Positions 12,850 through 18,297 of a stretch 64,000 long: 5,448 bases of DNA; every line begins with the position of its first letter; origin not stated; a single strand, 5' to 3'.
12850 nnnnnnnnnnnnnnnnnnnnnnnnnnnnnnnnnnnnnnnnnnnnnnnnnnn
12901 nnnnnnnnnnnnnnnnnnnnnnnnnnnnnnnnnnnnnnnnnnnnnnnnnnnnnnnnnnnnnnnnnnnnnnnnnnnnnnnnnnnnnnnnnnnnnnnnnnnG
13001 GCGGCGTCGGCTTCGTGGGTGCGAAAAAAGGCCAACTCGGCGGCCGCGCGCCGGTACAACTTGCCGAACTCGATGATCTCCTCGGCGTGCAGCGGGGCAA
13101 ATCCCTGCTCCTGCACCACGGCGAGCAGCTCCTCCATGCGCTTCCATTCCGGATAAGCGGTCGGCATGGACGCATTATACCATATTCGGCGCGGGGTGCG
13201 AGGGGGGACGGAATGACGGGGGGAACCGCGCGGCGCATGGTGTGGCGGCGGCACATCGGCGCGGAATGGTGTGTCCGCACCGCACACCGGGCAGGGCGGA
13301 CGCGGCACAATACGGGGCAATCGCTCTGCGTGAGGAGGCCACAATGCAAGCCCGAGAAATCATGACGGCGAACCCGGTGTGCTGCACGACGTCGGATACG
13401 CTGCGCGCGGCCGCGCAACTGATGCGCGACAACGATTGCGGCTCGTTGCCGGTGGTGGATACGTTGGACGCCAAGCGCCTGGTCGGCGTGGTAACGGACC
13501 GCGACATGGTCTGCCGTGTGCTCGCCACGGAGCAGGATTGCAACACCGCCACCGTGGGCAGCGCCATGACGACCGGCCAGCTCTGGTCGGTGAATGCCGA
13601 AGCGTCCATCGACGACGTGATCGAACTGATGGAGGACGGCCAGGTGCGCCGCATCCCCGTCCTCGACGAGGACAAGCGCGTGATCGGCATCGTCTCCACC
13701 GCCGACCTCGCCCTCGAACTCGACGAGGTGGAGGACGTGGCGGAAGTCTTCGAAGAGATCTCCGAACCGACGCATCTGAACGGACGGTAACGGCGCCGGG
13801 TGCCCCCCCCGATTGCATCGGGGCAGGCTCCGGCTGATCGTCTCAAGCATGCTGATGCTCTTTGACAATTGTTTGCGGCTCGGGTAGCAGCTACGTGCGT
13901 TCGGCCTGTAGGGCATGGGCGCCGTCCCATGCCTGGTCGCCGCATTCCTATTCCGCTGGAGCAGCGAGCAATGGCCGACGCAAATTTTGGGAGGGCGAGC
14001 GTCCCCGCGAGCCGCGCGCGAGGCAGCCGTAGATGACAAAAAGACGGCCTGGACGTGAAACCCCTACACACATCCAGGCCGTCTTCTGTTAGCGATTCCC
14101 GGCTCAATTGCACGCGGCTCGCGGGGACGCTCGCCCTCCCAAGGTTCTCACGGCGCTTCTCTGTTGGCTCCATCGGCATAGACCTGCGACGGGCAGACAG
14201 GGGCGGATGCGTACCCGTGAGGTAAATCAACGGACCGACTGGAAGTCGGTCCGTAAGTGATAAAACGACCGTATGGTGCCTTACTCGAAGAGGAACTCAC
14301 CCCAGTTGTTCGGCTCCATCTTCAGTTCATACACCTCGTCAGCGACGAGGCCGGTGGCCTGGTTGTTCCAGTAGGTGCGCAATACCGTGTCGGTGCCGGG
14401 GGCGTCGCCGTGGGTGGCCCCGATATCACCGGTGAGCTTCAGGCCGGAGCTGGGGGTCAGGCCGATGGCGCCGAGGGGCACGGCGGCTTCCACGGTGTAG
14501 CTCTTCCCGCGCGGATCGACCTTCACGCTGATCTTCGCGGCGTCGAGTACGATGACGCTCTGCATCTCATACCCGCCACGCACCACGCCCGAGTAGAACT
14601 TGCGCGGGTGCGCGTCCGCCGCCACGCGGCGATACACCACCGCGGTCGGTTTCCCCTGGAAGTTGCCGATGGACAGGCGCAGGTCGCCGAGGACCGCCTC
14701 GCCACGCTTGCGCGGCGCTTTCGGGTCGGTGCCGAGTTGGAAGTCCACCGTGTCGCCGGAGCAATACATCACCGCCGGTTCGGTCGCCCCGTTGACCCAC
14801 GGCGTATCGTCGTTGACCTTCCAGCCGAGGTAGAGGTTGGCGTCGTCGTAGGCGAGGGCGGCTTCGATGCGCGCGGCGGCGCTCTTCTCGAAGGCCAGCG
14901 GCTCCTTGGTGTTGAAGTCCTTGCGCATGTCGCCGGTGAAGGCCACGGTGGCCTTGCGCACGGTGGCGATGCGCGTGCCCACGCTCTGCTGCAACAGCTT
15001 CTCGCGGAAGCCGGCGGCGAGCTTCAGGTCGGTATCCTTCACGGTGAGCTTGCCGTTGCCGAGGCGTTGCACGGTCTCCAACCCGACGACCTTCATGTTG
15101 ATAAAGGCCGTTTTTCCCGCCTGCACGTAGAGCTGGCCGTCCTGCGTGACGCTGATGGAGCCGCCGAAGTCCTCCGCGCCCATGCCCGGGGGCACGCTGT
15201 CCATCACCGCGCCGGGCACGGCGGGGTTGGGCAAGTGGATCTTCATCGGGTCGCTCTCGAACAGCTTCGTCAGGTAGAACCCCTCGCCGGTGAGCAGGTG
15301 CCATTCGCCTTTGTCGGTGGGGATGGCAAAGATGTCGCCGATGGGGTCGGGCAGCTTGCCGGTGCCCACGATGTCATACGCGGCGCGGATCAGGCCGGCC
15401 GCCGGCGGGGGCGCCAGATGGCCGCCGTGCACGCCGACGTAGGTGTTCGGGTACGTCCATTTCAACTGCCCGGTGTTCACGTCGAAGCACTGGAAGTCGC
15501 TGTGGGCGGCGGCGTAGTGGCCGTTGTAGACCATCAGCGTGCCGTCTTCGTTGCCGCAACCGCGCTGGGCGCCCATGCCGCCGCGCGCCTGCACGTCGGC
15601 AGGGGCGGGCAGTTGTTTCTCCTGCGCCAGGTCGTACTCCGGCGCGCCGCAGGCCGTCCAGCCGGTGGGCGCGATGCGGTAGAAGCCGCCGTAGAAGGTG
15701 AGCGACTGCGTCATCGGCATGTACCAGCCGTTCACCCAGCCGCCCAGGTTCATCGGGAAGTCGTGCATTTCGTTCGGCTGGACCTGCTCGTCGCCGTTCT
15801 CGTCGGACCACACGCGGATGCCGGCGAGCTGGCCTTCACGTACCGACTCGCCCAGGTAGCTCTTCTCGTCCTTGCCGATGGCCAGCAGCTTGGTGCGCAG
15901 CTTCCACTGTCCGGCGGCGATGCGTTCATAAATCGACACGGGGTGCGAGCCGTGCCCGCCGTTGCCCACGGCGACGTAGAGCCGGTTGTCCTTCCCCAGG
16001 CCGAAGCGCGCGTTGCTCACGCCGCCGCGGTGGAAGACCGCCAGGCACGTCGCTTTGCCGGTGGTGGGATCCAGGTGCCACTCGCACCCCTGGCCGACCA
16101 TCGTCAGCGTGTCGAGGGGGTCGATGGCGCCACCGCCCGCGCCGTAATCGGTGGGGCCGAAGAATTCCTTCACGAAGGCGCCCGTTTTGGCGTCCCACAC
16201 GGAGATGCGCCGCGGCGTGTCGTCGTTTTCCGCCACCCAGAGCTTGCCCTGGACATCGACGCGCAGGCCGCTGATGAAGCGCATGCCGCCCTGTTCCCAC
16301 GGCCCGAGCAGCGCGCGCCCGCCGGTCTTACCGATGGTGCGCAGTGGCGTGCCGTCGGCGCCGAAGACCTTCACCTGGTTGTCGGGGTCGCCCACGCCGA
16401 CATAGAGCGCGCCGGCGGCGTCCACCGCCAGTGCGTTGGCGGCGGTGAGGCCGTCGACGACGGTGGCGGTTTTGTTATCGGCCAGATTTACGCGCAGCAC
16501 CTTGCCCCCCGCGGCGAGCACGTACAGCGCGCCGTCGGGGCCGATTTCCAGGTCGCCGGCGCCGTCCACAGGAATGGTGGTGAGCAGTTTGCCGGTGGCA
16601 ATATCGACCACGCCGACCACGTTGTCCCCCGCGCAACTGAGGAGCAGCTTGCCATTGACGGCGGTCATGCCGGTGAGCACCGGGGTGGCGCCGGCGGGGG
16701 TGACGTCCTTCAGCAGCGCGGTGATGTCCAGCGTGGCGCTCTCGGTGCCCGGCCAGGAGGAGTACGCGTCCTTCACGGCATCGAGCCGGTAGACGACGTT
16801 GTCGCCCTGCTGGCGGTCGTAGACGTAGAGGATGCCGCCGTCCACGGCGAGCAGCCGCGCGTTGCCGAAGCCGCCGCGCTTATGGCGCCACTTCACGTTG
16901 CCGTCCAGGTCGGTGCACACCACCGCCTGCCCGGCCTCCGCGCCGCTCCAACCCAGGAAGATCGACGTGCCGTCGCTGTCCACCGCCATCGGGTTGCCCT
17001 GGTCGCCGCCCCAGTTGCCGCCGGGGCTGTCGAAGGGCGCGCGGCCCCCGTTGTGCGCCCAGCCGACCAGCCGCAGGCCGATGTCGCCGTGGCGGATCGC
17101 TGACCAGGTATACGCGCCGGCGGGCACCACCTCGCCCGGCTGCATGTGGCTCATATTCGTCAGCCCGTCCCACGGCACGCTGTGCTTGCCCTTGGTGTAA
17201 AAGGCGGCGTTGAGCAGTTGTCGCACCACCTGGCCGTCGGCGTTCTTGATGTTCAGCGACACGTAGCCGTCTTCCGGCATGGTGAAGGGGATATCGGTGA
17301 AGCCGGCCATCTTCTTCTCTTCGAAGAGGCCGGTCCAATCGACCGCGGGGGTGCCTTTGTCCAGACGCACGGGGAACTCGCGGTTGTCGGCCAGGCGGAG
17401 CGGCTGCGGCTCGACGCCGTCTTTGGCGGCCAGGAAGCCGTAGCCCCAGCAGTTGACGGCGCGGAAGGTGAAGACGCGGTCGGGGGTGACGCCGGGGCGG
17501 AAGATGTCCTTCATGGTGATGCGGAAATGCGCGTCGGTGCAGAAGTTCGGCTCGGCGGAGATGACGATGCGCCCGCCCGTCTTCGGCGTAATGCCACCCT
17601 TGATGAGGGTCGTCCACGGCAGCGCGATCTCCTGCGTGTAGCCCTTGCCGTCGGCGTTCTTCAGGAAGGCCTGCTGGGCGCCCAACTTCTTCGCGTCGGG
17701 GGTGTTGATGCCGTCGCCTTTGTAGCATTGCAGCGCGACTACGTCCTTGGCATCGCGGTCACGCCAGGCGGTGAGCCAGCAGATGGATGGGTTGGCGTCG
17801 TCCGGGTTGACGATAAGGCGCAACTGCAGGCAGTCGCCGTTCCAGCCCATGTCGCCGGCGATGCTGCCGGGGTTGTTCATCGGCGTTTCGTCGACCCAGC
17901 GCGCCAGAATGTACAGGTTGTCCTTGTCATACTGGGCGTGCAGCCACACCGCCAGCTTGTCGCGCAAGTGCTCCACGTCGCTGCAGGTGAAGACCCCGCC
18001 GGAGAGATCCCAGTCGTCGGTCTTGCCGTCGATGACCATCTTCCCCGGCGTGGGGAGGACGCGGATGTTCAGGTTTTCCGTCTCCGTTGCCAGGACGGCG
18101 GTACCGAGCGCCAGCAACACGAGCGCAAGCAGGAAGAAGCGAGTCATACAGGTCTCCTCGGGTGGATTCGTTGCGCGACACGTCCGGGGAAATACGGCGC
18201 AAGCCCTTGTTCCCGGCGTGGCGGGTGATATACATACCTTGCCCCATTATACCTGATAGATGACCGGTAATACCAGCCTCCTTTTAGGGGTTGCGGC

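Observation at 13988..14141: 154-bp element with a perfect 28-nt terminal inverted repeat and a nested hairpin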

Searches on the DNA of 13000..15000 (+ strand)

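Call 8: search_rna_families(source=window, start=13000, end=15000, threshold=evalue, max_evalue=1)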
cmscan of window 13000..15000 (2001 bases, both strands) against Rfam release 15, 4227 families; matches with E-value up to 1: 1.
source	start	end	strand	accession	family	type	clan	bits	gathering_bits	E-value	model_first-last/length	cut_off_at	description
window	13993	14136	-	RF03828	MIR831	Gene; miRNA;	-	33.8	100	0.00012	1-181/181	no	MIR831 microRNA precursor family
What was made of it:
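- On Any Rfam RNA family: Best hit is MIR831 at 33.8 bits against 100 (call 8).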

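Call 79: search_dna_similar(query=window:13980-14150:+, collection=plasmids, mode=distant, max_evalue=0.01, max_rows=15)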
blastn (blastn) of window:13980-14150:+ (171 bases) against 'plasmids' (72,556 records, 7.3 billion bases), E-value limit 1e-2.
No match.
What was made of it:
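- Tried and rejected: BLAST of the element against plasmids gave no match (call 79).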

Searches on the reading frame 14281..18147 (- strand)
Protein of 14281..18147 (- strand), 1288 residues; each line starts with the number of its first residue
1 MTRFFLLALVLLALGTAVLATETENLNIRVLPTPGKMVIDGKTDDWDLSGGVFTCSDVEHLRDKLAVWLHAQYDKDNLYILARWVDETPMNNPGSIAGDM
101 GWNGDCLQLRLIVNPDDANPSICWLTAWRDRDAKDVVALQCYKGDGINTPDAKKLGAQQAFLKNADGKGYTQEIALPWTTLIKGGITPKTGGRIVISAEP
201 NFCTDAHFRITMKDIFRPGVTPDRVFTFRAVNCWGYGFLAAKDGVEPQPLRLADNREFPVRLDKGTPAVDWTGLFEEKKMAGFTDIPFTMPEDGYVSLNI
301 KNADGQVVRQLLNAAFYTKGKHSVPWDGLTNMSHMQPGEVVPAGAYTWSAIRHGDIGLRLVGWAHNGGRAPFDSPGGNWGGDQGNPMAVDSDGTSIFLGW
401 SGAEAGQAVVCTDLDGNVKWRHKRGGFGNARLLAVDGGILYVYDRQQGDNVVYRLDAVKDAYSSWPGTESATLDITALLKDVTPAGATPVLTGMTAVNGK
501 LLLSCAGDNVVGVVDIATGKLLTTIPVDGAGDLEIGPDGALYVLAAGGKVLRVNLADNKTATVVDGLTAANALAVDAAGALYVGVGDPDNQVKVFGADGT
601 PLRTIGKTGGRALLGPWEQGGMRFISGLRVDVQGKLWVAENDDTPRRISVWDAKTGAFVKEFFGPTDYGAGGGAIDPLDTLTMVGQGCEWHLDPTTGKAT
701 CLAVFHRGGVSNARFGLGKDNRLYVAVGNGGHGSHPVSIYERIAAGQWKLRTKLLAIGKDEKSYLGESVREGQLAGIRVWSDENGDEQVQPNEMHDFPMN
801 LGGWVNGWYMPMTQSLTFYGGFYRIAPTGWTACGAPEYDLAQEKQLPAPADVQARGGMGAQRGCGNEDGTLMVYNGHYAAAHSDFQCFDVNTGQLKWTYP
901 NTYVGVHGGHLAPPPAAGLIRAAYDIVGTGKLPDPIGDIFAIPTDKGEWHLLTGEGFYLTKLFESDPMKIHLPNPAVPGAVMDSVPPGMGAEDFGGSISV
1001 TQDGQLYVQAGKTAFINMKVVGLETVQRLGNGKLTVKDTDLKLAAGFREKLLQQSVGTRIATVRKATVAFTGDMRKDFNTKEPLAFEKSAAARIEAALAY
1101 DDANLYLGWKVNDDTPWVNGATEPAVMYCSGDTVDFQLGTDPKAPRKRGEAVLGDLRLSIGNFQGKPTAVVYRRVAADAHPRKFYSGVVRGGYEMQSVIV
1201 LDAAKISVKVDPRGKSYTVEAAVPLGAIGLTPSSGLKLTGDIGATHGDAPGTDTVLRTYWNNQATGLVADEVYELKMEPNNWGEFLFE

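Call 24: search_protein_families(library=pfam, proteins=[window:14281-18147:-])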
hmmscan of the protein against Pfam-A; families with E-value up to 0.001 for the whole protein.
window:14281-18147:- (1288 aa): 2 families
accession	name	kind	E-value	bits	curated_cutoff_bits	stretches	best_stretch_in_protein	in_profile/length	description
PF13860.13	FlgD_ig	-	0.00019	21.8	27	1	296-349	25-72/79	FlgD Ig-like domain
PF13360.13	PQQ_2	-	0.00028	21.1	27.6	0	395-466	35-98/233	Outer membrane protein assembly factor BamB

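Call 48: find_encoding_contigs(protein=window:14281-18147:-, flank=3000, max_places=10)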
Protein window:14281-18147:- (1288 aa): no gene with exactly this product is on record in the collection.
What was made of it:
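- Tried and rejected: The exact look-up of the 1288-aa protein is not on record (call 48).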

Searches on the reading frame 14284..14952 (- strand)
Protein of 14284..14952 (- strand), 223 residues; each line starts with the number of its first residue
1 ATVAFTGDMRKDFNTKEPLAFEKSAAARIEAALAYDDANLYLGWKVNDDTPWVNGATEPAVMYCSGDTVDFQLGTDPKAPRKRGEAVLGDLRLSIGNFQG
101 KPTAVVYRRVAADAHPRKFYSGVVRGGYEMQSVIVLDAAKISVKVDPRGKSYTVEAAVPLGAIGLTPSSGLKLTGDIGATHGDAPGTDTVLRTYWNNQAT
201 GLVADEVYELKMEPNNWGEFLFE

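Call 51: find_homologous_proteins(query=window:14284-14952:-, max_evalue=1e-10)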
Query seq(223 aa) (223 aa): 150 proteins with E <= 1e-10 among 823 candidates; the best 120 are listed.
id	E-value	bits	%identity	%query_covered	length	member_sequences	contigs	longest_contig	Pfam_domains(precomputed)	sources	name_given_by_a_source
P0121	4.5e-102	359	70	100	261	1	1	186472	-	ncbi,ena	-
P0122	9.7e-96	338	69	99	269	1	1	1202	-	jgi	-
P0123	1.1e-93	331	70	100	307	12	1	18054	-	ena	-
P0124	3.4e-93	330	67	99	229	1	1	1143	-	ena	-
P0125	1.6e-91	324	66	100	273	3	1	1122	-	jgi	-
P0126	5.7e-91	322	67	100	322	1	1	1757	-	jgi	-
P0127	1.6e-90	321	66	100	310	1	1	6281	-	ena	-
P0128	4.1e-90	320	65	100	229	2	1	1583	-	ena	-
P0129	2.2e-89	317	64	100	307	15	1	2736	-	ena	-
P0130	2.4e-88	314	64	100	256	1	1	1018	-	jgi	-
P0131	8.5e-85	302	63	99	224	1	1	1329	-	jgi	jgi:hypothetical protein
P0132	1.1e-84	302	69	87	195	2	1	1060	-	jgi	jgi:hypothetical protein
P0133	2.5e-84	301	64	100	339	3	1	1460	-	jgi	jgi:hypothetical protein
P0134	6.4e-83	296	62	100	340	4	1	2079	-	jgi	jgi:hypothetical protein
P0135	9.4e-83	295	61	100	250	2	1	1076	-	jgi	jgi:hypothetical protein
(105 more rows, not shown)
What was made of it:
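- Tried and rejected: A homology search with its C-terminus gave nothing above 70% identity (call 51).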
